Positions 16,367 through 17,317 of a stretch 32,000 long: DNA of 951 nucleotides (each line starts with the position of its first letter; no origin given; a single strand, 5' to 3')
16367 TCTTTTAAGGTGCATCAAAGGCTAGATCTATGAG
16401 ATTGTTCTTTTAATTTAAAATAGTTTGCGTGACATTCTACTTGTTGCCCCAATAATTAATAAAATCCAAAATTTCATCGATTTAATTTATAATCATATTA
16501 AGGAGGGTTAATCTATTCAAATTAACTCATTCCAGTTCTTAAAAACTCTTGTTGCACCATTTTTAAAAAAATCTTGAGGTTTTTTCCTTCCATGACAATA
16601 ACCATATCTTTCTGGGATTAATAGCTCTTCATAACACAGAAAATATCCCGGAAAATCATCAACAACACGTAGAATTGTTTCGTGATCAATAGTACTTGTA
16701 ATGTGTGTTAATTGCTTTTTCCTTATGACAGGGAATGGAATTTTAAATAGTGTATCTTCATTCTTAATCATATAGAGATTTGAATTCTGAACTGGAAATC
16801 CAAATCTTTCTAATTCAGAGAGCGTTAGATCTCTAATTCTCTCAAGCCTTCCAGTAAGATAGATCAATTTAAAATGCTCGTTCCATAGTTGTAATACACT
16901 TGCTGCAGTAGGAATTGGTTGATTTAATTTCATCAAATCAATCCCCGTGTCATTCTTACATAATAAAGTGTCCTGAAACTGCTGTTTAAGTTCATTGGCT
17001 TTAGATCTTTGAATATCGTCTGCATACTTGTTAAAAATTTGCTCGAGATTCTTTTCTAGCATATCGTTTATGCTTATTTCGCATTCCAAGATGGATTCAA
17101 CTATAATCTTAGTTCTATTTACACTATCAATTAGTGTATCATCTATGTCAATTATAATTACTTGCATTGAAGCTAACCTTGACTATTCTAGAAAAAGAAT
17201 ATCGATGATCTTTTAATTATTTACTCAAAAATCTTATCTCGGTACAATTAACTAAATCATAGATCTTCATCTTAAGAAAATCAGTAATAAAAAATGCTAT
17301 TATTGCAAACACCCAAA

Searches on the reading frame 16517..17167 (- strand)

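Call 48: search_protein_families(library=pfam, proteins=[window:16517-17167:-], max_evalue=0.001)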
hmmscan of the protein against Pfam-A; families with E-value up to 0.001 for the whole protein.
window:16517-17167:- (216 aa): 2 families
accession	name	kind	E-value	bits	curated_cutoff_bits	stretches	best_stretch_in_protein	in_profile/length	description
PF03767.20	Acid_phosphat_B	-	2.2e-05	24.5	27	0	85-137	122-174/230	HAD superfamily, subfamily IIIB (Acid phosphatase)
PF00702.32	Hydrolase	-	0.00041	21.2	26.4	1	1-120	1-136/191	haloacid dehalogenase-like hydrolase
